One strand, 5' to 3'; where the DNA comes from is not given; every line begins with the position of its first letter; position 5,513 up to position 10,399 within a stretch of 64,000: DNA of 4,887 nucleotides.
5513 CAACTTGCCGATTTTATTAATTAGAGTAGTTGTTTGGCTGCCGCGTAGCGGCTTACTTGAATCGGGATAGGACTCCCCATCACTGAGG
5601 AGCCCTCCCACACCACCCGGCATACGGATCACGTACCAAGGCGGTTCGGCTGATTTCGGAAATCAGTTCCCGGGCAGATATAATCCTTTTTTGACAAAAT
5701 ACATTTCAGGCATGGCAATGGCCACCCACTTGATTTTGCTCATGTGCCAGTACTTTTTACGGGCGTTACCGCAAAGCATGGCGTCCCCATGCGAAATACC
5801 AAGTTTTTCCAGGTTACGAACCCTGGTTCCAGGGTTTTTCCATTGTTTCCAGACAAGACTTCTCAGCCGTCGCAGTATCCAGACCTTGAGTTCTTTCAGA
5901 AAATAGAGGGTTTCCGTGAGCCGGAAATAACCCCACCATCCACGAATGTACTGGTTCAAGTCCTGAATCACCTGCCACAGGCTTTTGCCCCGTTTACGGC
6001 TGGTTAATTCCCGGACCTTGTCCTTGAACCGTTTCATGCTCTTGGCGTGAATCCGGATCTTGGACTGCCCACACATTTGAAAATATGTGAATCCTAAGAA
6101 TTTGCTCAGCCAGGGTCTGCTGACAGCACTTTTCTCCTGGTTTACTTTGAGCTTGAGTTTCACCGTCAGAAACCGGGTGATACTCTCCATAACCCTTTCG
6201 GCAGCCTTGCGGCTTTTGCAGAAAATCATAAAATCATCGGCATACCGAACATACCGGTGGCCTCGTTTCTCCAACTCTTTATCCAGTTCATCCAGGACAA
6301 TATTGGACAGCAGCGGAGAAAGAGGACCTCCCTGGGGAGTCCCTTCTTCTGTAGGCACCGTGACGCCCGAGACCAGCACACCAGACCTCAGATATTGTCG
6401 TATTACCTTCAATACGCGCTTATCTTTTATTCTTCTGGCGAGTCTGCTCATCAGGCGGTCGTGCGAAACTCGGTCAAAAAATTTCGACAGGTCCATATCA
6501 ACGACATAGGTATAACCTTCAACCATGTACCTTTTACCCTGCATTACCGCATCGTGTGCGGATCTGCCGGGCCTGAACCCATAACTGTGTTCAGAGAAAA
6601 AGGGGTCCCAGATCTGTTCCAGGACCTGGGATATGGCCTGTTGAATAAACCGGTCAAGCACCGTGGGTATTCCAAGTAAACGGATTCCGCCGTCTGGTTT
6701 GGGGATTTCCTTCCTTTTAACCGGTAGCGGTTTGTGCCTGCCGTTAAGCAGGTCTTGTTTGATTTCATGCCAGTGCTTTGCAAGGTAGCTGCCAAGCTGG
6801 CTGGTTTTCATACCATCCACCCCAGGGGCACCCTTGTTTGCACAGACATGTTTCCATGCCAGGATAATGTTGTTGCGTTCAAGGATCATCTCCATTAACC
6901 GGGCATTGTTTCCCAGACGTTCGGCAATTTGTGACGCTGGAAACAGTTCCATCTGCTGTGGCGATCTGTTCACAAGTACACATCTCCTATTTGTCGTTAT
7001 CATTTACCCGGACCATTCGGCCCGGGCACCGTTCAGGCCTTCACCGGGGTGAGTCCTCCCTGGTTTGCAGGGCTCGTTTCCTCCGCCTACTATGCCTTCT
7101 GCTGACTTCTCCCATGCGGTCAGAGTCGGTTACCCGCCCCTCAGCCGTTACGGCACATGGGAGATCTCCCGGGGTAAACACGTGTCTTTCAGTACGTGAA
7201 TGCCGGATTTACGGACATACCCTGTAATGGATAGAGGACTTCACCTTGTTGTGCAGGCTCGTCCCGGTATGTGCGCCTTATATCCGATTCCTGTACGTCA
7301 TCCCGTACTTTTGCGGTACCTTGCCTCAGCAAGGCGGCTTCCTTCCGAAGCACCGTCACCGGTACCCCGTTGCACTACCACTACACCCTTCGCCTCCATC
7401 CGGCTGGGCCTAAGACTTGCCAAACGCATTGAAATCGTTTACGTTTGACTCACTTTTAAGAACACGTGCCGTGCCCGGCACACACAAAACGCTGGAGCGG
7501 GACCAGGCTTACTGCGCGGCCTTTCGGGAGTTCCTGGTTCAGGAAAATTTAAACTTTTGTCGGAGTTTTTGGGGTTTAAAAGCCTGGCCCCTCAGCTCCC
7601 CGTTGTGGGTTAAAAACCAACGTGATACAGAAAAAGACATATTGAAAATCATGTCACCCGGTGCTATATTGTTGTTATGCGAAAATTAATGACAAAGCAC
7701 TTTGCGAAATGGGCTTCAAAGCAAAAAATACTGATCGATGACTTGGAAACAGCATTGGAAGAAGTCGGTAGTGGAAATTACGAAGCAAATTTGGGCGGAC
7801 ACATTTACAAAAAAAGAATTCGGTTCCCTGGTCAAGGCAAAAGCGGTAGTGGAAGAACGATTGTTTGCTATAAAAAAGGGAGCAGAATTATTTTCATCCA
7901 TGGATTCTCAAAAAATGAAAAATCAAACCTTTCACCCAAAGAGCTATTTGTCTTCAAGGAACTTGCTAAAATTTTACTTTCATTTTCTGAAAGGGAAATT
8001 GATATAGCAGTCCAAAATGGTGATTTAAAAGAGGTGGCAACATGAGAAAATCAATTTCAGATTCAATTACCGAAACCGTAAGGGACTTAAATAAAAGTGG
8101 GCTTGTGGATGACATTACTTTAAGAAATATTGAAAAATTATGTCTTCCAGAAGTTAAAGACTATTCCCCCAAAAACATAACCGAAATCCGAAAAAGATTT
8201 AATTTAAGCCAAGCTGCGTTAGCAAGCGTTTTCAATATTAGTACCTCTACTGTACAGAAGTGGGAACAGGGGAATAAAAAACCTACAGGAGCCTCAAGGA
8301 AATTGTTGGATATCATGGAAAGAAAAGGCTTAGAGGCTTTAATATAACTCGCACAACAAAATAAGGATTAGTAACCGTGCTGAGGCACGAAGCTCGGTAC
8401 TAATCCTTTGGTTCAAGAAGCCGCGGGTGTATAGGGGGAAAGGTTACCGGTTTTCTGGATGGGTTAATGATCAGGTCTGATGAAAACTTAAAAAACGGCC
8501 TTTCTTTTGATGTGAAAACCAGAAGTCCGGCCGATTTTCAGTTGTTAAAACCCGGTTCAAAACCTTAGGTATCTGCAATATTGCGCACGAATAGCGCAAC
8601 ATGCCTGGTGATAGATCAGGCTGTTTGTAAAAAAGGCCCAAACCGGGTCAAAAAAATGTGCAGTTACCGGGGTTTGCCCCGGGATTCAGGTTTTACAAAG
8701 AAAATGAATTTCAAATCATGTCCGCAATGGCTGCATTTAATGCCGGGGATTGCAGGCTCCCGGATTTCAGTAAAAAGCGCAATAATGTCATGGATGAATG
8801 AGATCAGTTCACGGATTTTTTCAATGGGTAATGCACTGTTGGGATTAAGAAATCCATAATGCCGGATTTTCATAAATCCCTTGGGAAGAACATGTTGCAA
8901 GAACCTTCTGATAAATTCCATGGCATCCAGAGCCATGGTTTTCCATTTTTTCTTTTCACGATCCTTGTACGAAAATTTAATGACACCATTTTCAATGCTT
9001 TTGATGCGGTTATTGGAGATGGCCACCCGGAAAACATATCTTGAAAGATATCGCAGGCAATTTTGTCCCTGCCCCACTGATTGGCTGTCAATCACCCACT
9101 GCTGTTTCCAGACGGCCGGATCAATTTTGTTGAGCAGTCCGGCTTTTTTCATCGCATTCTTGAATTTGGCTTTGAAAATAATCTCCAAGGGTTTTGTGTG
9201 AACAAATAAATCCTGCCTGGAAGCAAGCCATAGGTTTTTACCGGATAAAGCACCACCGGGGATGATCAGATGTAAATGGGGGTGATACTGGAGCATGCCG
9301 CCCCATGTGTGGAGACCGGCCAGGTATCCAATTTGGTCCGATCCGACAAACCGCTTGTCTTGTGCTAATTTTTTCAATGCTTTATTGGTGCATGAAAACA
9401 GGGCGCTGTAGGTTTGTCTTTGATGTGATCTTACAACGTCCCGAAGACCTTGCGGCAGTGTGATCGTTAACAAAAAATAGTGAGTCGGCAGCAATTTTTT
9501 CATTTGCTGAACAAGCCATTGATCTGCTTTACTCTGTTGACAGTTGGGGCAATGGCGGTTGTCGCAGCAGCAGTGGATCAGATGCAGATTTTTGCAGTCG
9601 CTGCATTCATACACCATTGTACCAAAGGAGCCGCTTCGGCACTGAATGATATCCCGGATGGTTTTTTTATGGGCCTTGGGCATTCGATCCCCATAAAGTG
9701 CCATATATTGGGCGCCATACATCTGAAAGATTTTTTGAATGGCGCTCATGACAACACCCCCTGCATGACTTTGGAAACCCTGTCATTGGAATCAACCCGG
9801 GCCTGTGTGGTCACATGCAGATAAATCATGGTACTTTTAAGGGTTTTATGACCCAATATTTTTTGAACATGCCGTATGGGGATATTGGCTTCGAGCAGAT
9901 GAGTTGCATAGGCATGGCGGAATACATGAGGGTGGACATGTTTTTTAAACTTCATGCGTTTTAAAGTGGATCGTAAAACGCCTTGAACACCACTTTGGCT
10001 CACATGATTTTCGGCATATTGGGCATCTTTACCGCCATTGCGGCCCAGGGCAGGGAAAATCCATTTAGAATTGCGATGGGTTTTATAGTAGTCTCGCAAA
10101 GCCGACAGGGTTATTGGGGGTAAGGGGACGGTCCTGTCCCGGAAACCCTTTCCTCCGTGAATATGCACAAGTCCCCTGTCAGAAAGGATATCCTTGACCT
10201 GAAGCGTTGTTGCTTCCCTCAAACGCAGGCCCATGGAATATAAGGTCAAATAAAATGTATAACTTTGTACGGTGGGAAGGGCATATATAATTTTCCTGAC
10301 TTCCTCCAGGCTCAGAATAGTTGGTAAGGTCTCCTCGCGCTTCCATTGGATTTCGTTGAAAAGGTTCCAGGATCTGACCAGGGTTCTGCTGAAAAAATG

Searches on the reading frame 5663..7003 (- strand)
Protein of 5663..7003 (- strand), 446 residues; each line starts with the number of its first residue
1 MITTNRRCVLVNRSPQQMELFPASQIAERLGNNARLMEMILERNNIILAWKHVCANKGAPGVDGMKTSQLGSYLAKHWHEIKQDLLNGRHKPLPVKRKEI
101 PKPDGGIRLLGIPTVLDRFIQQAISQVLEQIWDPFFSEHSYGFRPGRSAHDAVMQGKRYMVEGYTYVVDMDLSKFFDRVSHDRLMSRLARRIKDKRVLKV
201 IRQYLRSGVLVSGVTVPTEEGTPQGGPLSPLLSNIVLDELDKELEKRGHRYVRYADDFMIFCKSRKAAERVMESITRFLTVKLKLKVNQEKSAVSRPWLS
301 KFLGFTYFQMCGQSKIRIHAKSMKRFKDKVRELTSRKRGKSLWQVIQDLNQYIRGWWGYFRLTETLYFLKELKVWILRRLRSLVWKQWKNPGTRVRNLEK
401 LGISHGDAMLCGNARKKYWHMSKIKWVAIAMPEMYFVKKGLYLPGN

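Call 8: search_protein_families(library=pfam, proteins=[window:5663-7003:-])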
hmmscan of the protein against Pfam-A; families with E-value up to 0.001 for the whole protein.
window:5663-7003:- (446 aa): 2 families
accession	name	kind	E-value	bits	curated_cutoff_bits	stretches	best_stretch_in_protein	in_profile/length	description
PF00078.32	RVT_1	-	1.5e-46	159.1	29.6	1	100-306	1-204/205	Reverse transcriptase (RNA-dependent DNA polymerase)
PF08388.16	GIIM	-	6.4e-20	71.4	23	1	323-401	1-79/80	Group II intron, maturase-specific domain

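Call 13: search_protein_families(library=ncbifam, proteins=[window:5663-7003:-])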
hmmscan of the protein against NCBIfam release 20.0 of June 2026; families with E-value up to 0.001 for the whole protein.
window:5663-7003:- (446 aa): 10 families
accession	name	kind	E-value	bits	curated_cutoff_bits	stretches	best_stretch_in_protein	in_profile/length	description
TIGR04416.1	group_II_RT_mat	equivalog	4.4e-128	427.3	300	1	44-388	2-353/353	group II intron reverse transcriptase/maturase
NF038233.2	retron_St85_RT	exception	4.4e-25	88.5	235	1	94-366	24-279/289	retron St85 family RNA-directed DNA polymerase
NF041746.1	Drt2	equivalog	5.7e-19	68.6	390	1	217-334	219-344/416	antiviral reverse transcriptase Drt2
NF041747.1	Drt3a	equivalog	5.9e-17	62.1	200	1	165-294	111-237/412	antiviral reverse transcriptase Drt3a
NF042941.1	Retron_TIR_antiphage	equivalog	8.8e-14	51.1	600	1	99-275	33-197/464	TIR domain-containing anti-phage reverse transcriptase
NF038237.1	retron_Ec67_fus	exception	3.4e-13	48.9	450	1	99-274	41-217/572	retron Ec67 family RNA-directed DNA polymerase/endonuclease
NF041749.1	Drt4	equivalog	1e-11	44.5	450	1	221-295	194-267/489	antiviral reverse transcriptase Drt4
TIGR04499.1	abortive_AbiA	subfamily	5.2e-09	35.4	250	1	148-293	129-289/615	AbiA family abortive infection protein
NF041750.1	Drt5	equivalog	3.5e-08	32.9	550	1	161-294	123-250/484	antiviral reverse transcriptase Drt5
NF041748.1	Drt3b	equivalog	1.1e-06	27.6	350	1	244-301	265-322/647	antiviral reverse transcriptase Drt3b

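Call 79: search_solved_structures(query=window:5663-7003:-, max_evalue=1e-20)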
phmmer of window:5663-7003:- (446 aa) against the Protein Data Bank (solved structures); distinct sequences matched with E-value up to 1e-20: 7.
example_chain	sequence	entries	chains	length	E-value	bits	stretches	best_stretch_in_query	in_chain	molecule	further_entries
6ar1_A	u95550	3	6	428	3.2e-143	480.9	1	36-441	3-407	GsI-IIC RT | Trt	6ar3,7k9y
7uim_D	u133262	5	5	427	9.1e-114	383.8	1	34-419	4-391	Group II intron reverse transcriptase/maturase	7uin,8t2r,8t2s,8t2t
5hhj_A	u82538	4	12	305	1.7e-90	307.1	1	28-321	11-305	Retron-type reverse transcriptase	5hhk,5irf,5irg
5hhl_A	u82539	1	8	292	1.2e-88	300.9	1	34-308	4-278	Retron-type reverse transcriptase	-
6me0_C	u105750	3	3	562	2.9e-41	144.8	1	12-363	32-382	Maturase reverse transcriptase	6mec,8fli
5g2x_C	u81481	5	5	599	1.5e-40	142.5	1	35-247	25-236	GROUP II INTRON-ENCODED PROTEIN LTRA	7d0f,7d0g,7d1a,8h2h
7kft_D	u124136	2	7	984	8.2e-33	117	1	98-307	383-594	Cas6-RT-Cas1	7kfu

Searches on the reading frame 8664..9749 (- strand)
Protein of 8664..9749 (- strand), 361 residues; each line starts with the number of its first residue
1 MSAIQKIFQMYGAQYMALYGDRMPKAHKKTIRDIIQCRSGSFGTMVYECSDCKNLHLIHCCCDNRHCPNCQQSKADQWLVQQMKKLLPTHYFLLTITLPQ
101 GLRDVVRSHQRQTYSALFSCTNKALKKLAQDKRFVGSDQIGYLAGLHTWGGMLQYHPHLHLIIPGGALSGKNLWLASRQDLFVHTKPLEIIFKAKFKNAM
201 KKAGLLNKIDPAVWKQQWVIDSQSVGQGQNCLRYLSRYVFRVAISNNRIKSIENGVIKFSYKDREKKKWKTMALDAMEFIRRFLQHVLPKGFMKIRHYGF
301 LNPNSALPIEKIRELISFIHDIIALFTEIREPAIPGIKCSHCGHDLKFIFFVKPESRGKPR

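Call 8: search_protein_families(library=pfam, proteins=[window:8664-9749:-])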
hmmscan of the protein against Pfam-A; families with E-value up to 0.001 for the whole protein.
window:8664-9749:- (361 aa): 3 families
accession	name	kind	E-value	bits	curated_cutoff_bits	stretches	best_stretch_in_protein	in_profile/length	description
PF04986.18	Y2_Tnp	-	6e-53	180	20.9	1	141-304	1-181/183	Putative transposase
PF14319.11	Zn_Tnp_IS91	-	8.6e-25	87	26.3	1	7-98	1-90/90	Transposase zinc-binding domain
PF01446.23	Rep_1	-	3e-05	24.1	33.2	1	61-163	9-113/253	Replication protein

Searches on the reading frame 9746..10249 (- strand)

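Call 8: search_protein_families(library=pfam, proteins=[window:9746-10249:-])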
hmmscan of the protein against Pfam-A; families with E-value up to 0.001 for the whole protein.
window:9746-10249:- (167 aa): 1 family
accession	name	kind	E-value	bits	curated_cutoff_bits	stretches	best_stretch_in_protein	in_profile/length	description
PF00589.27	Phage_integrase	-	7.1e-32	111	27.1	1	2-148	30-170/172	Phage integrase family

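Call 13: search_protein_families(library=ncbifam, proteins=[window:9746-10249:-])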
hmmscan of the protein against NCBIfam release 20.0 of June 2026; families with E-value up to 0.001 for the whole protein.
window:9746-10249:- (167 aa): 11 families
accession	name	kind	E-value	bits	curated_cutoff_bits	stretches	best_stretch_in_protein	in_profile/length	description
TIGR02224.1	recomb_XerC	equivalog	1.6e-33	116.4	335.15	1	2-150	136-281/295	tyrosine recombinase XerC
NF040815.2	recomb_XerA_Arch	equivalog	8.9e-33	114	220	1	2-150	120-258/263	site-specific tyrosine recombinase/integron integrase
TIGR02225.1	recomb_XerD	equivalog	2.1e-30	106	329.6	1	2-149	132-277/290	site-specific tyrosine recombinase XerD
TIGR02249.1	integrase_gron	subfamily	6.8e-30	104.5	265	2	56-150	207-304/315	integron integrase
NF001399.0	PRK00283.1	subfamily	3.7e-28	98.6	279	1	2-149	142-286/300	tyrosine recombinase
NF002331.0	PRK01287.1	subfamily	4.6e-25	88.4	371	1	3-149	171-315/365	site-specific tyrosine recombinase XerC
NF011946.0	PRK15417.1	equivalog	2.1e-17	63.3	435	2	81-154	250-323/337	integron integrase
NF003462.0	PRK05084.1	equivalog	6.2e-15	54.8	267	1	4-159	205-357/360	tyrosine recombinase XerS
NF007370.0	PRK09870.1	subfamily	2.3e-08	33.9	221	1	5-144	43-177/200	tyrosine-type DNA invertase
NF040693.1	recomb_GmtY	equivalog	2.5e-06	27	340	1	103-149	389-435/441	gamma-mobile-trio recombinase GmtY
NF007371.0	PRK09871.1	subfamily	1.5e-05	24.6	222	1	81-145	109-173/198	tyrosine-type DNA invertase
